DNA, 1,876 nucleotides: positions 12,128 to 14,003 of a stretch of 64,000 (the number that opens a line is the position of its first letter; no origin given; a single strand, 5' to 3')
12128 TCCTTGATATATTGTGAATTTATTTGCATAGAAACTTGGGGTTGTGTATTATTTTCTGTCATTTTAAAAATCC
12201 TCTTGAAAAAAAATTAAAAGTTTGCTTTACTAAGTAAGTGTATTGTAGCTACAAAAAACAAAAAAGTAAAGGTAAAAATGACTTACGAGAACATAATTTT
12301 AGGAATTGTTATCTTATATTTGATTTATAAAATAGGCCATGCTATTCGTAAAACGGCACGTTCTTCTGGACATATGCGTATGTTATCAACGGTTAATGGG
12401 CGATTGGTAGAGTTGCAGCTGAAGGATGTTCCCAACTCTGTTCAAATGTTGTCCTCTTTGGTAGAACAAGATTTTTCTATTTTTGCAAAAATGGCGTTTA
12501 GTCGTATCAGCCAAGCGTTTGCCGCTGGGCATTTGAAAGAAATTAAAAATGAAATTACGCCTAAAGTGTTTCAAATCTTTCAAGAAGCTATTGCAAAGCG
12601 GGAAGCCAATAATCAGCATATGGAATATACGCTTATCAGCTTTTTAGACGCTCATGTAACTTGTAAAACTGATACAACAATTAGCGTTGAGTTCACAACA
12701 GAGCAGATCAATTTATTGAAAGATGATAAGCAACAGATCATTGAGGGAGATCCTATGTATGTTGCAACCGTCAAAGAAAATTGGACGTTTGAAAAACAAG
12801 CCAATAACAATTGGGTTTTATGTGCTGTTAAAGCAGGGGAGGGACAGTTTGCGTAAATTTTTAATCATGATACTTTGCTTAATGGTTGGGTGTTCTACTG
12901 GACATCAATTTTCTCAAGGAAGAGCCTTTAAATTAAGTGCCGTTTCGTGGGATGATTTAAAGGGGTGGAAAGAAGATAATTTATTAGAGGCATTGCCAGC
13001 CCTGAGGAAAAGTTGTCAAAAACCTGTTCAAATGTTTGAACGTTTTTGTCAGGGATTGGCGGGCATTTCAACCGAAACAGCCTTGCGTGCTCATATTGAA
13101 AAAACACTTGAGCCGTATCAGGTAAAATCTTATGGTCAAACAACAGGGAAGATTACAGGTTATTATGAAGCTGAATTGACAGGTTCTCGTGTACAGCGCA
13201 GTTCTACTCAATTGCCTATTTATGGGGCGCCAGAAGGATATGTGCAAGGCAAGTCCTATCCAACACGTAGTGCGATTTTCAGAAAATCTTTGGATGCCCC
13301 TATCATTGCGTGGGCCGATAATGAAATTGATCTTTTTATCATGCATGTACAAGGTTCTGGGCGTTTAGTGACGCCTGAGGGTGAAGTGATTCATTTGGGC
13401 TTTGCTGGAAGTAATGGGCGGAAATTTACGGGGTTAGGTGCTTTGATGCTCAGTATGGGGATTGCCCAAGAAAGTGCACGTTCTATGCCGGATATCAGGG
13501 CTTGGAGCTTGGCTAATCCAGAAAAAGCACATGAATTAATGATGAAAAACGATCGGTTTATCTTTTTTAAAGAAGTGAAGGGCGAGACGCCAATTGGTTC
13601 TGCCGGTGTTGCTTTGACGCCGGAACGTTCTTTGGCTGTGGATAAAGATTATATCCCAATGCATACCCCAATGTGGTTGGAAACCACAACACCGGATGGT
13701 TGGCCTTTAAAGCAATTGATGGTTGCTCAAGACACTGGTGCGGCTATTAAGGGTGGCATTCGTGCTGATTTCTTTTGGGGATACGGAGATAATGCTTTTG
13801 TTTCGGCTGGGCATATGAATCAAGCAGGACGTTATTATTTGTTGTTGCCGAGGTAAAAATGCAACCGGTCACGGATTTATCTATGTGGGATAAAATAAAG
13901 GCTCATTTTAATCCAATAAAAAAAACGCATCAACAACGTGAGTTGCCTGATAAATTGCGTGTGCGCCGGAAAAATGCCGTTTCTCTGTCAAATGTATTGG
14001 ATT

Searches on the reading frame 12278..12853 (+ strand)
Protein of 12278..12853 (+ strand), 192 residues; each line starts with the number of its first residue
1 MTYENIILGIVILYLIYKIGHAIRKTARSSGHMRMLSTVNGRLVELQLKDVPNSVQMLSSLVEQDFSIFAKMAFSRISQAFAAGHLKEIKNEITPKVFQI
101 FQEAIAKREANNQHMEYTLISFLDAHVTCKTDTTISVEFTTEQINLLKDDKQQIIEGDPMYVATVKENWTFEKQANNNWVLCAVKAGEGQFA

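Call 24: search_protein_families(library=pfam, proteins=[window:12278-12853:+], max_evalue=0.01)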
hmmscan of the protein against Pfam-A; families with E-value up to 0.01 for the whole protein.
window:12278-12853:+ (192 aa): 1 family
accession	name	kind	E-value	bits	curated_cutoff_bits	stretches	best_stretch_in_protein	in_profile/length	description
PF04280.21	Tim44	-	1.1e-21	77.9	29.6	1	63-185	17-146/147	Tim44-like domain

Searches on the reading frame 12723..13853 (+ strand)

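Call 19: search_protein_families(library=pfam, proteins=[window:12723-13853:+], max_evalue=0.01)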
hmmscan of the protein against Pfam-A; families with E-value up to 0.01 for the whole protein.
window:12723-13853:+ (377 aa): 2 families
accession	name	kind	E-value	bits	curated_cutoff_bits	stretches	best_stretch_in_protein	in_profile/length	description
PF03562.22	MltA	-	7.7e-38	130.5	24.3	1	144-283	2-163/163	MltA specific insert domain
PF06725.17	3D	-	2.6e-19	69.6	23.8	1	302-374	1-71/72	3D domain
